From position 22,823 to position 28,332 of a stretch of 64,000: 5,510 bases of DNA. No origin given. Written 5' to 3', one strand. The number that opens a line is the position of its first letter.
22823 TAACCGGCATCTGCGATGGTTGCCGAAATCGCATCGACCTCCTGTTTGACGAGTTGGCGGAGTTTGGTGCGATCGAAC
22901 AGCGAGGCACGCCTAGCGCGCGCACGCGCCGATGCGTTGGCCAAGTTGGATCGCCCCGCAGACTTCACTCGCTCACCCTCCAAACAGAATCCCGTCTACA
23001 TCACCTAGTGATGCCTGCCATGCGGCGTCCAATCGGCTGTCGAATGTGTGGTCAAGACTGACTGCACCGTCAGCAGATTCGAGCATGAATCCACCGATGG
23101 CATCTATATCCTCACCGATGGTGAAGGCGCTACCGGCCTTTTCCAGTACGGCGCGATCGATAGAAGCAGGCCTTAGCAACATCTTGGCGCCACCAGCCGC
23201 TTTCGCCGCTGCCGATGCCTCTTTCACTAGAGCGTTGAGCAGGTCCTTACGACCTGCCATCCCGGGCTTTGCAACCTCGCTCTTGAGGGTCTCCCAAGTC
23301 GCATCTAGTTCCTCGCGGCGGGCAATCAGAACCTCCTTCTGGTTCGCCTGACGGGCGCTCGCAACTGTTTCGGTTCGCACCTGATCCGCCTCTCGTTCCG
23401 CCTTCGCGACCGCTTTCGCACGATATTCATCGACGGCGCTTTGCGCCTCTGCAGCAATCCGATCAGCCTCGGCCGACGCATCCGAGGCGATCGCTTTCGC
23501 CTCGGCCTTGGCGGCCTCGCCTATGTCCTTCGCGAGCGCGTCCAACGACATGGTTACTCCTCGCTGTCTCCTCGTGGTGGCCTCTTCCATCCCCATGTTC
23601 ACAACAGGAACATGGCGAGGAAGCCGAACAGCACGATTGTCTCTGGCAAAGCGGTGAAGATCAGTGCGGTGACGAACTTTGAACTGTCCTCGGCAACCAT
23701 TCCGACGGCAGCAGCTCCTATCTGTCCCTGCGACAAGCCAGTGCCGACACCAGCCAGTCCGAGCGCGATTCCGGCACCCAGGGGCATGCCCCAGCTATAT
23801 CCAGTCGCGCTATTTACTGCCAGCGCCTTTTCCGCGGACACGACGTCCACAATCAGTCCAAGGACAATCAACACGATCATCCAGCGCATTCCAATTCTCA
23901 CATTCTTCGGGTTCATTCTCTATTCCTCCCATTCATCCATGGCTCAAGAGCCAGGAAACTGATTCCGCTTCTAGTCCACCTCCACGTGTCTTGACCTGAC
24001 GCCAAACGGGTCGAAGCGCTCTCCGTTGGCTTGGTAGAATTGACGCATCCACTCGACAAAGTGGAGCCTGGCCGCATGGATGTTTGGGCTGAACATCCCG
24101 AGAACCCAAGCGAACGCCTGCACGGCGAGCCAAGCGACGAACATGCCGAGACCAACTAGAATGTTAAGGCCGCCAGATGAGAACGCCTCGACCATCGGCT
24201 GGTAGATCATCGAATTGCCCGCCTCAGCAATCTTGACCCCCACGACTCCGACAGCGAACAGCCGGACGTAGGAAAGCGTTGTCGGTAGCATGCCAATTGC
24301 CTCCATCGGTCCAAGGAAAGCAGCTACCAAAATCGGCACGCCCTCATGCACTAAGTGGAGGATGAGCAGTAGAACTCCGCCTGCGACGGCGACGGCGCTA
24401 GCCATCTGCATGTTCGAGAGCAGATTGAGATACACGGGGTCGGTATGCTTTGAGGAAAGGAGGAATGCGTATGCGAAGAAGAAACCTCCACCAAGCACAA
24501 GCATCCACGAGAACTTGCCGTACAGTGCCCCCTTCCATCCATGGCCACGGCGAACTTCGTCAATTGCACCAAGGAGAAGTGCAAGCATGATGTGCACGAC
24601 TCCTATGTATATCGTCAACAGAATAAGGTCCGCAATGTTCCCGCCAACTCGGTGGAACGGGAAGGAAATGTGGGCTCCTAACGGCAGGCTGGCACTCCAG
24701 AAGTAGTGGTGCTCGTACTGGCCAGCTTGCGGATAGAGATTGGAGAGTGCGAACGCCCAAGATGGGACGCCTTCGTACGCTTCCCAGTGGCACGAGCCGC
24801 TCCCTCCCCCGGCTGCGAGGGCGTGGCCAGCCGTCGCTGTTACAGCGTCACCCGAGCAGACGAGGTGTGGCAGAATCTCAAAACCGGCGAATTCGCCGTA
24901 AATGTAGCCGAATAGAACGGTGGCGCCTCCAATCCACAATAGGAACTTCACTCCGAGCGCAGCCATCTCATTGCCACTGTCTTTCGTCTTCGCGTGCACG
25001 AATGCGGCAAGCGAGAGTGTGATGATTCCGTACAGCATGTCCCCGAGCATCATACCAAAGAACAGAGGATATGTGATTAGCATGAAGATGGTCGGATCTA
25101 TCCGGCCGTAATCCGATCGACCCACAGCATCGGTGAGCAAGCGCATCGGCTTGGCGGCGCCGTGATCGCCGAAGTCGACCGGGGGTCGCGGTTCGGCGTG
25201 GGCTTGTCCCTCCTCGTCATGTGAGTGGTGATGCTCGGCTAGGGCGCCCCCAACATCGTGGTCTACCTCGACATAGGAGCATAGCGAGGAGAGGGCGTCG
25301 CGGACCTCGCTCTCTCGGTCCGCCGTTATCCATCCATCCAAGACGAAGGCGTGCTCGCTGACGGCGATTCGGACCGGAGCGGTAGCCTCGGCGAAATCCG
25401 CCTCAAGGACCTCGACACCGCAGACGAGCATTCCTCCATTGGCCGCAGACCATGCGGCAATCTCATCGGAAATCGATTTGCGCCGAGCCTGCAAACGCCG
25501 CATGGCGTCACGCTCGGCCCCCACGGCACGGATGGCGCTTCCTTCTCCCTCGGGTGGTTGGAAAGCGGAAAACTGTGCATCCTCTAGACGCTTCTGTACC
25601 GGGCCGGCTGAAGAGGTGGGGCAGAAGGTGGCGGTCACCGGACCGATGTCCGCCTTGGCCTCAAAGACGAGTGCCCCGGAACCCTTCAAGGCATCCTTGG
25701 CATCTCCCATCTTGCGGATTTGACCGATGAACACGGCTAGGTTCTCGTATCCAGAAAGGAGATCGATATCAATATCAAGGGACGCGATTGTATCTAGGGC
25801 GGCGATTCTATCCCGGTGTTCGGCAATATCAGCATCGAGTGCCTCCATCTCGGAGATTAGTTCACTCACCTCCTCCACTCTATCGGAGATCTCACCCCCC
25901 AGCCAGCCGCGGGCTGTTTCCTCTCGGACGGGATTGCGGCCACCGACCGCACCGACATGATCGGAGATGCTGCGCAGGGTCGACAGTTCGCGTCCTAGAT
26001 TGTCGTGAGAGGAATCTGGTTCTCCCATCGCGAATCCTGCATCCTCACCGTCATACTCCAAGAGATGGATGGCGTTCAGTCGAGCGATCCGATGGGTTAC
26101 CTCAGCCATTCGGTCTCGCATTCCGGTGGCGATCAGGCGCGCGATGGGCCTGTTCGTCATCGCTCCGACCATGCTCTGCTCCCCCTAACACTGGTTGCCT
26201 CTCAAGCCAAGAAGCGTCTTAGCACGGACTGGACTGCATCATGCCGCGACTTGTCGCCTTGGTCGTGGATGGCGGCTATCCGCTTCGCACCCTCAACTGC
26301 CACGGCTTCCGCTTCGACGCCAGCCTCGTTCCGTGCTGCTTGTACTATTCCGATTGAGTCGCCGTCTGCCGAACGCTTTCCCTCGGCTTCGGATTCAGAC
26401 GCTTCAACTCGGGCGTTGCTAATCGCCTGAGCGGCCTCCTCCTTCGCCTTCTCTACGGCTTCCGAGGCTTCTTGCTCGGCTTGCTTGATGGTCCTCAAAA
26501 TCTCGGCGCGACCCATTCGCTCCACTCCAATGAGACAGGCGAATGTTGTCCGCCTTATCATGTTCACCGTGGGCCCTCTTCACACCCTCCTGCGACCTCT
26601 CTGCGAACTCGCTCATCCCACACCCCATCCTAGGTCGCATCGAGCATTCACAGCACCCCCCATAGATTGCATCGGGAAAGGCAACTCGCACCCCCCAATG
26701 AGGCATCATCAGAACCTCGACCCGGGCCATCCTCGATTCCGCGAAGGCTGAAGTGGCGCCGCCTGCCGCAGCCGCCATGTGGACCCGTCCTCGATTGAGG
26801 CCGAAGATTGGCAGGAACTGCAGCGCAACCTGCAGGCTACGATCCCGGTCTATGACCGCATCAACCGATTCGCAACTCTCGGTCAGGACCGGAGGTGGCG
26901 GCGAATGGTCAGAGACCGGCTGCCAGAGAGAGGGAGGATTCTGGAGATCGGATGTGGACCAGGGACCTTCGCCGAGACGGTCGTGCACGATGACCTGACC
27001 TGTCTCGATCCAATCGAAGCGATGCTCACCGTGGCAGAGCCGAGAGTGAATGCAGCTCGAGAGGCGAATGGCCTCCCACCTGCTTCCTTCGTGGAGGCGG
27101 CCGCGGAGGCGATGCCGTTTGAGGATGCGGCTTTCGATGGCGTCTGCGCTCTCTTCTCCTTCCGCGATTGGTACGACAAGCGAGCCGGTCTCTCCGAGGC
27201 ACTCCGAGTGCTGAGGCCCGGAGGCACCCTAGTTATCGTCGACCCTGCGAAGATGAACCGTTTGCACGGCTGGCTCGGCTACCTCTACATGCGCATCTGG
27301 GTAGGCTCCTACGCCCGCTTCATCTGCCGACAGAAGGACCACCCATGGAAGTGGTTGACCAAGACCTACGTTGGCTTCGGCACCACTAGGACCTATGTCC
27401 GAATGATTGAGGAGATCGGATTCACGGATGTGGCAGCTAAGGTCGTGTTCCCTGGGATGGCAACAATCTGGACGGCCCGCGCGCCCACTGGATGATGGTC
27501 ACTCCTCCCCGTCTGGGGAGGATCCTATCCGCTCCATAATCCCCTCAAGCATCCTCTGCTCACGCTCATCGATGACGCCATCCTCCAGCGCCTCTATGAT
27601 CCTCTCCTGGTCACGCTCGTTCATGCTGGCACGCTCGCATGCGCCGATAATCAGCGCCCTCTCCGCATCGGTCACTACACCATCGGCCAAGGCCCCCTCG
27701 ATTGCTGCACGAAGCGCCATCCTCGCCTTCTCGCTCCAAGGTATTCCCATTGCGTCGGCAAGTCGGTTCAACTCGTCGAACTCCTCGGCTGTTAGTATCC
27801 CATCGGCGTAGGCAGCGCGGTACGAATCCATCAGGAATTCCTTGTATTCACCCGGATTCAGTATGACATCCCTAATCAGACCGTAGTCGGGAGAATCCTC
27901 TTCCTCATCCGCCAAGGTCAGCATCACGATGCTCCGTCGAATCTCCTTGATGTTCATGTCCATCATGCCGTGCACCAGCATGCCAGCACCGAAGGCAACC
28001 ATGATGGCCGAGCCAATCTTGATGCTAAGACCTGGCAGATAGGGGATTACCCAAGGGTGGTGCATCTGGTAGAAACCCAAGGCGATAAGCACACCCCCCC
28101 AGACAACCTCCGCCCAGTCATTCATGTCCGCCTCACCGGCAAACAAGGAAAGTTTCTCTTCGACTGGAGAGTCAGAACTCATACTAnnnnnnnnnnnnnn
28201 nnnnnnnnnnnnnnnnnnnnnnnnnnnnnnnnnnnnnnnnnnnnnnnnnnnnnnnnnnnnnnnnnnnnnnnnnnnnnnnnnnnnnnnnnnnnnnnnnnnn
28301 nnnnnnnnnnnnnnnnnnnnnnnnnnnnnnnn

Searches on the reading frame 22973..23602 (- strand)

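Call 77: search_protein_families(library=pfam, proteins=[window:22973-23602:-], max_evalue=0.00001)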
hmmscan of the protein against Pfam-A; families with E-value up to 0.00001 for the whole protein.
window:22973-23602:- (209 aa): 1 family
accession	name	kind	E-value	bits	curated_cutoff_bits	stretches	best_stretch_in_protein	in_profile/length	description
PF01991.23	vATP-synt_E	-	5.9e-16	58.9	24.2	1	27-207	2-199/199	ATP synthase (E/31 kDa) subunit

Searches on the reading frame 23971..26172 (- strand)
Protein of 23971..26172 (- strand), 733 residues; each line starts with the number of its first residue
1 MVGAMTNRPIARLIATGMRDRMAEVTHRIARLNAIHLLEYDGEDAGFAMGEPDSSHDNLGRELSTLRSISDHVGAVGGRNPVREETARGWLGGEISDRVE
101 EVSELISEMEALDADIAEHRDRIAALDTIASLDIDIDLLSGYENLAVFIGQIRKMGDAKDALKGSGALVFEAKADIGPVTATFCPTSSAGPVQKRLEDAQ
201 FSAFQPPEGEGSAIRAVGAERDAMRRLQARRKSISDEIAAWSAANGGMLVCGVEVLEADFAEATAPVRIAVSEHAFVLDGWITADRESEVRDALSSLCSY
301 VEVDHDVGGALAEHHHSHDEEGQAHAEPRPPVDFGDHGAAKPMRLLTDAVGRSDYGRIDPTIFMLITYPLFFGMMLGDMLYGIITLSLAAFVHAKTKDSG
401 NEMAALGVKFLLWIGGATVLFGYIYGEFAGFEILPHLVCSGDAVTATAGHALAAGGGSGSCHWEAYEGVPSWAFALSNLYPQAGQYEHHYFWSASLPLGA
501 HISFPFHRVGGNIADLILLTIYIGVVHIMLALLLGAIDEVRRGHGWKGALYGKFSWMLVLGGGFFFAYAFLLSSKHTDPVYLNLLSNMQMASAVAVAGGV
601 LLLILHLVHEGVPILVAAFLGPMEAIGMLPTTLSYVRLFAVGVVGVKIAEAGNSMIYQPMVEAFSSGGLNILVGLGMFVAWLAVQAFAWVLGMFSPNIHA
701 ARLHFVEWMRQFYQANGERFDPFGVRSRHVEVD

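Call 77: search_protein_families(library=pfam, proteins=[window:23971-26172:-], max_evalue=0.00001)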
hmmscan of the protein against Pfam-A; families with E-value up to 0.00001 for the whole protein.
window:23971-26172:- (733 aa): 1 family
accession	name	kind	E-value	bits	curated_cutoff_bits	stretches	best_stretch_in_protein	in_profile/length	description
PF01496.24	V_ATPase_I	-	1.9e-19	69.6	30.7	2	269-429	302-457/815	V-type ATPase 116kDa subunit family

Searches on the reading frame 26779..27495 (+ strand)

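Call 54: search_protein_families(library=pfam, proteins=[window:26779-27495:+], max_evalue=0.00001)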
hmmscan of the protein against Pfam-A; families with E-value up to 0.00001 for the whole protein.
window:26779-27495:+ (238 aa): 6 families
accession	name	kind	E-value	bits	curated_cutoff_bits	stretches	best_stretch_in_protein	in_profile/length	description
PF01209.24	Ubie_methyltran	-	1.8e-21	77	20.1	1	24-231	19-229/233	ubiE/COQ5 methyltransferase family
PF08241.18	Methyltransf_11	-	8.4e-18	65.2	21.2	1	55-153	1-95/95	Methyltransferase domain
PF13649.12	Methyltransf_25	-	6.6e-16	59.2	27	1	54-149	1-97/97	Methyltransferase domain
PF08242.18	Methyltransf_12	-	3.9e-10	40.8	30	1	55-151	1-98/98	Methyltransferase domain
PF13847.12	Methyltransf_31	-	9.2e-10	38.8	27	1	53-162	6-118/145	Methyltransferase domain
PF13489.12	Methyltransf_23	-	7.6e-09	35.9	27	1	44-173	13-132/164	Methyltransferase domain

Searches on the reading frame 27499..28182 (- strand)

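Call 54: search_protein_families(library=pfam, proteins=[window:27499-28182:-], max_evalue=0.00001)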
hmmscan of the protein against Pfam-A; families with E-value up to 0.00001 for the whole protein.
window:27499-28182:- (227 aa): 1 family
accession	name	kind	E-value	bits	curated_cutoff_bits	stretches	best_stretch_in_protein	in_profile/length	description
PF05099.18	TerB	-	3.2e-06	27.9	24.4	0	120-154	81-115/118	Tellurite resistance protein TerB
